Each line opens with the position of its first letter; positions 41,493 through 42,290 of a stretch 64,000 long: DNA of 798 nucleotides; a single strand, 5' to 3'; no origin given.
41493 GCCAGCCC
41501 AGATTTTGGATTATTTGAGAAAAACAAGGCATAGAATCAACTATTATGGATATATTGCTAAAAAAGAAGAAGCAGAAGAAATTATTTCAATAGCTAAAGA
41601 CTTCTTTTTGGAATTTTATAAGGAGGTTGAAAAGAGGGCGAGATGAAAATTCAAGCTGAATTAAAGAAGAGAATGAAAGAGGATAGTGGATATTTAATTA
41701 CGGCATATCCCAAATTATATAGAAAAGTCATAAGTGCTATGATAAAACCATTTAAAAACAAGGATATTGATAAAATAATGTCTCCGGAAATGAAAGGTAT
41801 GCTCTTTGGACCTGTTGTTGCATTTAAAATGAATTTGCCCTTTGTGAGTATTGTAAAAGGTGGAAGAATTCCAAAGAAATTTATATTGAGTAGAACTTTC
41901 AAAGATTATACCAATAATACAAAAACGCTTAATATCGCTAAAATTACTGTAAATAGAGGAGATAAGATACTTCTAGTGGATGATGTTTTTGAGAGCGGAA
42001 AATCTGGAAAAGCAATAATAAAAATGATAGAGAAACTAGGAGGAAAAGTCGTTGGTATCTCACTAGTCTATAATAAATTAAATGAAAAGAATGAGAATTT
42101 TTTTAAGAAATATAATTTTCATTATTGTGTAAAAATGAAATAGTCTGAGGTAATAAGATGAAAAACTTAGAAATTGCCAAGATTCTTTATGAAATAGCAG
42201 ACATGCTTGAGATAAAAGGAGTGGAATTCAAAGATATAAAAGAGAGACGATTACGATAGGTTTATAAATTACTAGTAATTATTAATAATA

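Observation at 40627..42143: Translationally coupled wHTH-MNT / HEPN / Apt-like phosphoribosyltransferase module with a dedicated palindromic operator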

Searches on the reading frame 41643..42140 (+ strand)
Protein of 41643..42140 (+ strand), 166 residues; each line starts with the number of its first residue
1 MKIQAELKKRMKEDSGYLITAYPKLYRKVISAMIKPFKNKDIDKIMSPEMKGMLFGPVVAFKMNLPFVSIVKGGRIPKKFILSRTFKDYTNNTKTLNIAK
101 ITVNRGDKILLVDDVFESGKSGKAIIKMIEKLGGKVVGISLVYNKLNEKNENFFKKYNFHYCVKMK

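Call 4: search_protein_families(library=ncbifam, proteins=[window:41643-42140:+], max_evalue=0.1)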
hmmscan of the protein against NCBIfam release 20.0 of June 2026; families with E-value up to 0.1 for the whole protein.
window:41643-42140:+ (166 aa): 24 families
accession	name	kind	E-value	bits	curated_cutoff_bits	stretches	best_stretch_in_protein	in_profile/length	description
NF002633.0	PRK02304.1-2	equivalog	1e-24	87.3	224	1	24-162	31-167/172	adenine phosphoribosyltransferase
TIGR01090.1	apt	equivalog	2.4e-23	83.1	185.85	1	21-144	26-147/169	adenine phosphoribosyltransferase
NF002632.0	PRK02304.1-1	equivalog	5.6e-23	81.6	243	1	22-147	37-160/183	adenine phosphoribosyltransferase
NF002636.0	PRK02304.1-5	equivalog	2.4e-22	79.3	125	1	21-161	34-172/176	adenine phosphoribosyltransferase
NF002634.0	PRK02304.1-3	equivalog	6e-21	74.9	170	1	22-142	36-154/182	adenine phosphoribosyltransferase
NF009211.0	PRK12560.1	equivalog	3.2e-15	56.4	188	1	23-160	34-171/187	adenine phosphoribosyltransferase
NF006671.0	PRK09219.1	equivalog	8.5e-15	54.7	177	1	23-152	32-163/192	xanthine phosphoribosyltransferase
TIGR01743.1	purR_Bsub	equivalog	3.7e-14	52.3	258.7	1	21-152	108-240/268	pur operon repressor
NF002635.0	PRK02304.1-4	subfamily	5.4e-14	52.2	146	1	22-161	35-170/188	adenine phosphoribosyltransferase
NF006328.0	PRK08558.1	equivalog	1.2e-13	51.2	184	1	2-158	67-228/238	adenine phosphoribosyltransferase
NF040646.1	HPT_Archaea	equivalog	4.2e-12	46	200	1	22-151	35-159/184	hypoxanthine/guanine phosphoribosyltransferase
TIGR01744.1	XPRTase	equivalog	6.3e-12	45.5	164.45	1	22-152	31-163/191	xanthine phosphoribosyltransferase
TIGR01367.1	pyrE_Therm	equivalog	1.6e-11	44.2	150.25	1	21-148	36-148/187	orotate phosphoribosyltransferase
TIGR00336.1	pyrE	equivalog_domain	9.9e-09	35.2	106.8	1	22-161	34-164/173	orotate phosphoribosyltransferase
NF005592.0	PRK07322.1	subfamily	9.3e-08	31.6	143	1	28-145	40-159/180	adenine phosphoribosyltransferase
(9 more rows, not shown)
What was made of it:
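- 41643..42143 (+): ORF3: Apt-like type I phosphoribosyltransferase, 166 aa; a resident salvage-type gene, not part of the cassette. NCBIfam apt models reach 79-87 bits, all below their cut-offs (call 4).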

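Call 5: search_protein_families(library=padloc, proteins=[window:41643-42140:+], max_evalue=0.1)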
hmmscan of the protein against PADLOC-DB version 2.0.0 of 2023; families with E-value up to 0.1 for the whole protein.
window:41643-42140:+ (166 aa): 2 families
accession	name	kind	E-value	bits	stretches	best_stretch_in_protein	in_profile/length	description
PDLC03962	ShosT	-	2.3e-06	25.6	1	90-158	150-223/237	-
PDLC03928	PsyrT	-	0.00011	18.7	1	58-137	597-676/689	-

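Call 6: search_protein_families(library=pfam, proteins=[window:41643-42140:+], max_evalue=0.1)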
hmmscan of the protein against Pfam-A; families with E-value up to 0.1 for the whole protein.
window:41643-42140:+ (166 aa): 3 families
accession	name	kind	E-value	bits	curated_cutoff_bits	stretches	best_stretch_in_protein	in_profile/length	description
PF00156.33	Pribosyltran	-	1.5e-10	41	26.3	1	19-151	5-132/158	Phosphoribosyl transferase domain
PF09713.15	A_thal_3526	-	0.0011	19.6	27.8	1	139-158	33-52/53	Plant protein 1589 of unknown function (A_thal_3526)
PF24390.1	PRTase-CE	-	0.0069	16.7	27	1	79-163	77-144/253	PRTase-CE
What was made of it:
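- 41643..42143 (+): Pfam Pribosyltran 1.5e-10 (call 6).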

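Call 11: find_homologous_proteins(query=window:41643-42140:+, max_evalue=0.00001)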
Query window:41643-42140:+ (166 aa): 46 proteins with E <= 0.00001 among 101 candidates.
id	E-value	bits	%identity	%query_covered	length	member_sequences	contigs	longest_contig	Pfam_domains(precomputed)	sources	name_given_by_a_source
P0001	1.2e-100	352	100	100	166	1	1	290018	PF00156.34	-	-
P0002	3.5e-73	263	72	100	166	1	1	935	PF00156.34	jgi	-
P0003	1.9e-69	251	69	100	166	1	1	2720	PF00156.34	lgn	-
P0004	2.4e-69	250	68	99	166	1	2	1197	PF00156.34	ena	-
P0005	1.9e-68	248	66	99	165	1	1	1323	PF00156.34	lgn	-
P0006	2.0e-68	247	65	99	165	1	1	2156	PF00156.34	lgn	-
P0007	4.4e-68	246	65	99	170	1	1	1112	PF00156.34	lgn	-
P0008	7.4e-68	246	65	99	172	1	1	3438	PF00156.34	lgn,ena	-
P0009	1.9e-67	244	68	100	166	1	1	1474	PF00156.34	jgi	-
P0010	8.2e-67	242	66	100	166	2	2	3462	PF00156.34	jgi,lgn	jgi:adenine phosphoribosyltransferase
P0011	3.2e-65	237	61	99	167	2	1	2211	PF00156.34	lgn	-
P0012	5.2e-65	236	61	100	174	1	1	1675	PF00156.34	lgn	-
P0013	5.9e-65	236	64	99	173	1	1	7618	PF00156.34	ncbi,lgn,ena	-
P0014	6.9e-65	236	65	99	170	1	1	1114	PF00156.34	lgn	-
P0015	1.2e-64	235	63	100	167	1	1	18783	PF00156.34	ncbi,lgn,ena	-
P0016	1.2e-64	235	64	100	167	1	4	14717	PF00156.34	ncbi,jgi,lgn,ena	-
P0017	2.4e-64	234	66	99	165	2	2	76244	PF00156.34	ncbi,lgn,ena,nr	ncbi:hypothetical protein KAT80_01205 [Candidatus Pacearchaeota archaeon]|nr:hypothetical protein [C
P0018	4.1e-63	230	65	99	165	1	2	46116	PF00156.34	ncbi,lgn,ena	-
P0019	9.5e-63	229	62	100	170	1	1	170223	PF00156.34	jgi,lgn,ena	-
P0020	1.1e-62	229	59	100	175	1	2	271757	PF00156.34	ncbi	-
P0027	8.4e-60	219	61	99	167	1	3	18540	PF00156.34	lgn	-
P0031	1.3e-56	209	57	99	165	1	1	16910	PF00156.34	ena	-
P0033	1.0e-52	196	57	100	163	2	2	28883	PF00156.34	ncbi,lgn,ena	-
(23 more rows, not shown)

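Call 12: find_encoding_contigs(protein=P0017, flank=5000, max_places=3)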
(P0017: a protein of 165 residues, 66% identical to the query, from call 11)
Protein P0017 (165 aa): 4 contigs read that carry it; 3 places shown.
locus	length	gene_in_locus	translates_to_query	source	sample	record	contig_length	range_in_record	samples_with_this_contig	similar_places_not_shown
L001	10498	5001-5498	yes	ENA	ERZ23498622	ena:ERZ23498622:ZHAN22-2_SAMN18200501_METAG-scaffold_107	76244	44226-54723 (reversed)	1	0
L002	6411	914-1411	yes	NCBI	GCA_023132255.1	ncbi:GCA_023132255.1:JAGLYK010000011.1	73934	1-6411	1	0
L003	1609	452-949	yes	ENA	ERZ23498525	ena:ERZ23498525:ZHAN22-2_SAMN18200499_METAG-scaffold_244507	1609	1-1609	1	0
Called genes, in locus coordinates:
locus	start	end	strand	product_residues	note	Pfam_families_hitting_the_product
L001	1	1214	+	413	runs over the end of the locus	PF01676:Metalloenzyme, PF10143:PhosphMutase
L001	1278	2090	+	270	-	-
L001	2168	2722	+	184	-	PF22090:Gins51_C (weak)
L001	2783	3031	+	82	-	-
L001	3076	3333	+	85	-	-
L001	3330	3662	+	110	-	PF01906:YbjQ_1, PF11524:SeleniumBinding (faint)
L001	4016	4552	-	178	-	PF01015:Ribosomal_S3Ae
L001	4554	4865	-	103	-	-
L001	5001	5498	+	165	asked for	PF00156:Pribosyltran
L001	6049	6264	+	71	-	-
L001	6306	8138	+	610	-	-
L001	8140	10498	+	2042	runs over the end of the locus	PF01464:SLT (weak)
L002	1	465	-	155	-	PF01015:Ribosomal_S3Ae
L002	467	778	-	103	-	-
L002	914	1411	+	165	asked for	PF00156:Pribosyltran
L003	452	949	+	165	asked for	PF00156:Pribosyltran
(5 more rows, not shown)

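Call 13: find_encoding_contigs(protein=P0019, flank=5000, max_places=3)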
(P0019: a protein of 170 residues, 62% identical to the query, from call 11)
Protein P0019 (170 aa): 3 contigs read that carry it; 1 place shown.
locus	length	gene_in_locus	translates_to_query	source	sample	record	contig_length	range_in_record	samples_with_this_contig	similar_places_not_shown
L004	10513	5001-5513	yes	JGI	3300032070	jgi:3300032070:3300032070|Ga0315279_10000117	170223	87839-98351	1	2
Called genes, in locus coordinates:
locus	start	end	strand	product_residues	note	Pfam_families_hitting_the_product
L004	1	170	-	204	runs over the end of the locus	PF00406:ADK, PF13207:AAA_17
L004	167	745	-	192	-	-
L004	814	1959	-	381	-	PF04055:Radical_SAM, PF13186:SPASM (faint)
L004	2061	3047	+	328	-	PF01047:MarR (faint), PF13404:HTH_AsnC-type (weak), PF13412:HTH_24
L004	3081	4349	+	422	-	PF01336:tRNA_anti-codon, PF00152:tRNA-synt_2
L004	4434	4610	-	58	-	PF23477:zf_Tbcl_2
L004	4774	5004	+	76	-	-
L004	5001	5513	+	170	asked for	PF00156:Pribosyltran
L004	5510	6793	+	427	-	PF01425:Amidase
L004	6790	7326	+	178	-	PF13521:AAA_28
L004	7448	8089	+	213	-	PF13483:Lactamase_B_3, PF12706:Lactamase_B_2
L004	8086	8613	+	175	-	-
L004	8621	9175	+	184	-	PF02676:TYW3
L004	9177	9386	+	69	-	-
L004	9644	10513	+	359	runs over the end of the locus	PF00091:Tubulin, PF12327:FtsZ_C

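Call 14: find_encoding_contigs(protein=P0020, flank=5000, max_places=3)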
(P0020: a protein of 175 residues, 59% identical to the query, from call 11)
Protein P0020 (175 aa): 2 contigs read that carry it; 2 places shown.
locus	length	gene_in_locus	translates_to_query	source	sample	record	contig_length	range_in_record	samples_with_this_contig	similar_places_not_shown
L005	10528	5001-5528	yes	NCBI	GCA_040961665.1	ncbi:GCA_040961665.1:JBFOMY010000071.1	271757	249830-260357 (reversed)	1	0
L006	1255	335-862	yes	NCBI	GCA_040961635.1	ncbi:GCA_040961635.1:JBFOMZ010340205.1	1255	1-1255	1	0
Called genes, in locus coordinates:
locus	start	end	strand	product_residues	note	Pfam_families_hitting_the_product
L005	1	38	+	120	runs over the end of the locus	-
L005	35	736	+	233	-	PF25199:nSTAND_NTPase5 (faint), PF00005:ABC_tran, PF02463:SMC_N (faint), PF13304:AAA_21 (faint)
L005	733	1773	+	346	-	-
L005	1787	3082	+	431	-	PF12704:MacB_PCD, PF02687:FtsX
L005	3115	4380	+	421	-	PF02403:Seryl_tRNA_N, PF00587:tRNA-synt_2b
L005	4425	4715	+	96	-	-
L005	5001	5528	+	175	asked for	PF00156:Pribosyltran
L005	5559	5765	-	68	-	-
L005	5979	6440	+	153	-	PF01909:NTP_transf_2, PF18765:Polbeta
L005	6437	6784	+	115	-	PF01934:HepT-like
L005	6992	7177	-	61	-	PF23477:zf_Tbcl_2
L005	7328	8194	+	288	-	PF00350:Dynamin_N (faint), PF02421:FeoB_N (faint), PF01926:MMR_HSR1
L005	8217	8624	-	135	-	PF10754:DUF2569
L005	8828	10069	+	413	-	PF00270:DEAD, PF04851:ResIII, PF00271:Helicase_C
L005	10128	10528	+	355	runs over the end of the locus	-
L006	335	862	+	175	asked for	PF00156:Pribosyltran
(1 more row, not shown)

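Call 18: find_encoding_contigs(protein=P0008, flank=5000, max_places=3)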
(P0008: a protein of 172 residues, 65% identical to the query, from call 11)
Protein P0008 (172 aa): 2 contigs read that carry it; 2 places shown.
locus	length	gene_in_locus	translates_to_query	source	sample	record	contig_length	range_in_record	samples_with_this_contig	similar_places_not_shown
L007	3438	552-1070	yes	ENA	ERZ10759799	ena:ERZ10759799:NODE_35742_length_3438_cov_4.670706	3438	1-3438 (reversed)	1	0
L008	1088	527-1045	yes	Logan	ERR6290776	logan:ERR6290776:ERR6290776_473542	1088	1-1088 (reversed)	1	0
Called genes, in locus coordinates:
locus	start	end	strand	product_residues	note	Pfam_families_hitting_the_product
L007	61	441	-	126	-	PF13638:PIN_4 (weak), PF18477:PIN_9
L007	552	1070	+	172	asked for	PF00156:Pribosyltran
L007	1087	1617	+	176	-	PF13328:HD_4, PF01966:HD (weak)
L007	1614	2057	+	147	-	PF13673:Acetyltransf_10, PF00583:Acetyltransf_1, PF08445:FR47, PF13508:Acetyltransf_7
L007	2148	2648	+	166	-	PF22600:MTPAP-like_central (weak), PF01909:NTP_transf_2, PF18765:Polbeta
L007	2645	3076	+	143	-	PF01934:HepT-like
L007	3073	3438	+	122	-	?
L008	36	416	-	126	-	PF13638:PIN_4 (weak), PF18477:PIN_9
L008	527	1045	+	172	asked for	PF00156:Pribosyltran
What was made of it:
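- L005 and L007 have other MNT/HepT pairs near the PRTase (calls 14, 18).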

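Call 25: search_solved_structures(query=window:41643-42140:+, max_evalue=0.001, show_alignments=2)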
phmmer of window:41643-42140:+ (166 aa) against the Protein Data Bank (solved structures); distinct sequences matched with E-value up to 0.001: 26.
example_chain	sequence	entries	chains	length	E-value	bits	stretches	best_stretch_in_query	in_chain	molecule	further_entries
7xi2_A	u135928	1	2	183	1.7e-18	70.5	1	22-154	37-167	Adenine phosphoribosyltransferase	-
7y94_A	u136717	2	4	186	1.8e-18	70.4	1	22-154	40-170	Adenine phosphoribosyltransferase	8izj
2dy0_A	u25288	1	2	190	1.9e-18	70.4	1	22-154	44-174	Adenine phosphoribosyltransferase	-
4m0k_A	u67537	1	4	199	9.9e-18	68.1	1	20-142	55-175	Adenine phosphoribosyltransferase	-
5b6h_A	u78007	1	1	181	3.1e-17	66.5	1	21-145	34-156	Adenine phosphoribosyltransferase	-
4mb6_A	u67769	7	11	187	3.4e-17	66.3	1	21-145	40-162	Adenine phosphoribosyltransferase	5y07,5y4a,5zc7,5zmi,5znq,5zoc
9vlf_B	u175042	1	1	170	1.9e-16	63.9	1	26-157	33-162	Adenine phosphoribosyltransferase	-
4lza_A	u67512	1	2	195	3.9e-13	53.1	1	24-139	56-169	Adenine phosphoribosyltransferase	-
5yw2_A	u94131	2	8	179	2.2e-12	50.7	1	20-144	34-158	Adenine phosphoribosyltransferase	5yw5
1g2p_A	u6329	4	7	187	3.7e-11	46.7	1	22-140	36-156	ADENINE PHOSPHORIBOSYLTRANSFERASE 1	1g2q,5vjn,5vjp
5vn4_A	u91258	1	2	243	2e-09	41.1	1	19-140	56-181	Adenine phosphoribosyltransferase, putative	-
1p4a_A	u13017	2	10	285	3.6e-09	40.3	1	21-143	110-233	Pur operon repressor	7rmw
1o57_A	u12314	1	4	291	3.8e-09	40.2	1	21-143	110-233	PUR OPERON REPRESSOR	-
1l1q_A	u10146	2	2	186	1.2e-07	35.3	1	31-139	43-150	Adenine phosphoribosyltransferase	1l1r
1mzv_A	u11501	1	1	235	1.7e-07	34.8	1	43-139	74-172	Adenine Phosphoribosyltransferase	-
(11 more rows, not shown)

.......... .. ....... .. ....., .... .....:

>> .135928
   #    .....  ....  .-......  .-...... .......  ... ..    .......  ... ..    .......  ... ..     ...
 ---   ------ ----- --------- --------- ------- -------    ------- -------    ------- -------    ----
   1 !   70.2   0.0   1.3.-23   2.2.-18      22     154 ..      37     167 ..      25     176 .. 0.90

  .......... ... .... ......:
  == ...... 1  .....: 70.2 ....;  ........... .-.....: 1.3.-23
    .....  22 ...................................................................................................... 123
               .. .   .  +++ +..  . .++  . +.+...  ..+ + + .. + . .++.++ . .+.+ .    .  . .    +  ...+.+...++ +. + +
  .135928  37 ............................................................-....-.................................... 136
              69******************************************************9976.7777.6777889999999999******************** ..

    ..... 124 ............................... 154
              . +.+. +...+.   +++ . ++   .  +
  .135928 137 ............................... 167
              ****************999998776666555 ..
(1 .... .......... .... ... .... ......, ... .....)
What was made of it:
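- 41643..42143 (+): Best PDB hits are Apt, e.g. 7xi2 at 1.7e-18 (call 25).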

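Call 33: find_related_loci(query=window:41643-42140:+, collection=metagenome_contigs, flank=4000)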
Query window:41643-42140:+ (166 aa) in metagenome_contigs; peptide patterns used: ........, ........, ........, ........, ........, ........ (x = any residue, [..] = any of these).
219 stretches matched a pattern, but none encodes a relative of the query by tblastn (E <= 1e-3).
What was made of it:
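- Tried and rejected: A metagenome scan with ORF3 alone confirmed no relatives (call 33).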

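Call 36: find_related_loci(query=A4, collection=metagenome_contigs, flank=4000)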
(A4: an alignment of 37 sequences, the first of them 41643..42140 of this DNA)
Query A4 (166 aa) in metagenome_contigs; peptide patterns used: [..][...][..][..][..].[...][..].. (x = any residue, [..] = any of these).
600 stretches matched a pattern (row limit reached: there are more); 437 encode a relative of the query (tblastn E <= 1e-3); the best 80 are kept; 80 distinct loci.
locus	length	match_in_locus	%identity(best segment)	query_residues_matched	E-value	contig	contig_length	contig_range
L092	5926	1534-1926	33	26-158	2e-23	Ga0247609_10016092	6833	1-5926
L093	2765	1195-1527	41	26-138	8e-22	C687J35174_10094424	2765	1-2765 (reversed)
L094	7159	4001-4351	37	24-142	1e-21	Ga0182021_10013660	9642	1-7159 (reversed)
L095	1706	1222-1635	31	26-165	2e-21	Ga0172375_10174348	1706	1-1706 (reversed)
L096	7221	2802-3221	35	26-166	3e-21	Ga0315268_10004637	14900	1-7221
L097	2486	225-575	36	24-142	7e-21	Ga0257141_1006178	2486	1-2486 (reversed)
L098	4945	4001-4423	31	23-161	7e-21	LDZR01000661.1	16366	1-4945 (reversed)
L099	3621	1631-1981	35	24-142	9e-21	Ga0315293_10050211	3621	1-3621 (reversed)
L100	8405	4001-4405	34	24-160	1e-20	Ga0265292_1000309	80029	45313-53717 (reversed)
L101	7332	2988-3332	33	26-142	2e-20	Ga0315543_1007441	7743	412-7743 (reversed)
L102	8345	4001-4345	33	26-142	2e-20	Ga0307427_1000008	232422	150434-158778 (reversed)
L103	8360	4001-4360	37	19-140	2e-20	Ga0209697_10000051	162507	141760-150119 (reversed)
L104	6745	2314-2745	28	19-164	2e-20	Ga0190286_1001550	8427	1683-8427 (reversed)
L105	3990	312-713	28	23-158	3e-20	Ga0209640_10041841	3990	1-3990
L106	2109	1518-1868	34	24-142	4e-20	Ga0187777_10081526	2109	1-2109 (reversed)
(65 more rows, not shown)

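Call 37: find_encoding_contigs(protein=P0018, flank=4000, max_places=2)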
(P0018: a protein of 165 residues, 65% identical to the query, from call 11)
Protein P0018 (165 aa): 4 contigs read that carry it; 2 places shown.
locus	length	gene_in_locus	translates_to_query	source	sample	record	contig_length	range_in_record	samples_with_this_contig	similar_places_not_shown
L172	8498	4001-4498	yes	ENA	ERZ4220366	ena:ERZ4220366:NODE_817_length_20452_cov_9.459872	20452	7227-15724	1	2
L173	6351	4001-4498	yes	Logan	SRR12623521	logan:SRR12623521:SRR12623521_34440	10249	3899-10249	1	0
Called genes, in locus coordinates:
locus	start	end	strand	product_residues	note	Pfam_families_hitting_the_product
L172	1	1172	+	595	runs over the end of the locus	PF00664:ABC_membrane, PF00005:ABC_tran, PF02463:SMC_N (faint), PF13175:AAA_15 (weak)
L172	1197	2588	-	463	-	-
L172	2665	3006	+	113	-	-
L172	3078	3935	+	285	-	-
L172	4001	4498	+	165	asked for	PF00156:Pribosyltran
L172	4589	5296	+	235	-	PF01936:NYN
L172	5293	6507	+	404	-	PF00749:tRNA-synt_1c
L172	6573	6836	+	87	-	-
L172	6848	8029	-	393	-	PF01136:Peptidase_U32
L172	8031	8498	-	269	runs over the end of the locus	PF13495:Phage_int_SAM_4, PF00589:Phage_integrase, PF22823:MrpR_C_cat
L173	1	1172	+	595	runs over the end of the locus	PF00664:ABC_membrane, PF00005:ABC_tran, PF02463:SMC_N (faint), PF13175:AAA_15 (weak)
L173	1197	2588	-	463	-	-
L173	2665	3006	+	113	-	-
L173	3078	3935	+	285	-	-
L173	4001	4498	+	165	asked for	PF00156:Pribosyltran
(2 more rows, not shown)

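Call 38: find_encoding_contigs(protein=P0015, flank=4000, max_places=2)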
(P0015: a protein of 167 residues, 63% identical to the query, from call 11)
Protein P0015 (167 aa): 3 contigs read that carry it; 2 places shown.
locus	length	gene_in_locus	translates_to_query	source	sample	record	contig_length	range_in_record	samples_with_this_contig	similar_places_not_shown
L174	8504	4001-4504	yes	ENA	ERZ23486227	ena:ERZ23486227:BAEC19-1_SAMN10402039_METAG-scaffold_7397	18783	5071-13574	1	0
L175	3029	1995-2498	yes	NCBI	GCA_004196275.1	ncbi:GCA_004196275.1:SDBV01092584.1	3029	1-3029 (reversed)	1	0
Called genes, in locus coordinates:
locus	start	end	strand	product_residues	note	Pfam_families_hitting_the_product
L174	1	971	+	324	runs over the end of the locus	PF00303:Thymidylat_synt (weak)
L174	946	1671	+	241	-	PF02223:Thymidylate_kin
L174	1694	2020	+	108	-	PF00085:Thioredoxin, PF13098:Thioredoxin_2, PF13905:Thioredoxin_8 (faint)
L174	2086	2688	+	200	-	PF12917:YfbR-like, PF13023:HD_3, PF01966:HD (weak)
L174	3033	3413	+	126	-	-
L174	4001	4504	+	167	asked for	PF00156:Pribosyltran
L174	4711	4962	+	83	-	-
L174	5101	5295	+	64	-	PF01191:RNA_pol_Rpb5_C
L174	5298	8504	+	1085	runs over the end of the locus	PF04563:RNA_pol_Rpb2_1, PF04561:RNA_pol_Rpb2_2, PF04565:RNA_pol_Rpb2_3, PF04566:RNA_pol_Rpb2_4, PF04567:RNA_pol_Rpb2_5, PF00562:RNA_pol_Rpb2_6, PF04560:RNA_pol_Rpb2_7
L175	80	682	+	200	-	PF12917:YfbR-like, PF13023:HD_3, PF01966:HD (weak)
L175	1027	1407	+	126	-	-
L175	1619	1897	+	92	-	-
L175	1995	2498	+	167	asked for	PF00156:Pribosyltran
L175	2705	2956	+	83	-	-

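Call 39: find_encoding_contigs(protein=P0016, flank=4000, max_places=2)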
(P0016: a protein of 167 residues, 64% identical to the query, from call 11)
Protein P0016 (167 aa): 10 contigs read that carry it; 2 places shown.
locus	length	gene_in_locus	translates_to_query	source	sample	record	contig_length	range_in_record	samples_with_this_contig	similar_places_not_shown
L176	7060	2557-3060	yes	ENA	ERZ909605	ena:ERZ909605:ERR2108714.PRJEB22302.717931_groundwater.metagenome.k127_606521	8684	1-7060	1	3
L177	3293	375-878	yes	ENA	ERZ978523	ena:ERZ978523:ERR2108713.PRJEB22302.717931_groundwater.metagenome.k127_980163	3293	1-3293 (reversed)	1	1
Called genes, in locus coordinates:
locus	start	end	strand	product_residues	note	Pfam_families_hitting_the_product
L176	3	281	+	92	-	?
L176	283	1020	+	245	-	PF01048:PNP_UDP_1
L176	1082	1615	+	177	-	PF01909:NTP_transf_2, PF18765:Polbeta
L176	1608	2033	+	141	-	-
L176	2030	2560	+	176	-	PF04229:GrpB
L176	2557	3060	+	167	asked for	PF00156:Pribosyltran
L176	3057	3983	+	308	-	PF01636:APH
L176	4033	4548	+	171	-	-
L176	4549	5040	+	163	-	PF07931:CPT, PF08433:KTI12, PF13238:AAA_18, PF13671:AAA_33, PF13207:AAA_17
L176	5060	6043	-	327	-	PF13404:HTH_AsnC-type, PF13412:HTH_24, PF01047:MarR (faint), PF12802:MarR_2 (faint), PF01037:AsnC_trans_reg (faint), PF13404:HTH_AsnC-type, PF13412:HTH_24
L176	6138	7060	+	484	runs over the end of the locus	PF02310:B12-binding, PF04055:Radical_SAM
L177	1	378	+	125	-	?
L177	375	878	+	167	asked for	PF00156:Pribosyltran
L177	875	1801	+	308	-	PF01636:APH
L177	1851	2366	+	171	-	-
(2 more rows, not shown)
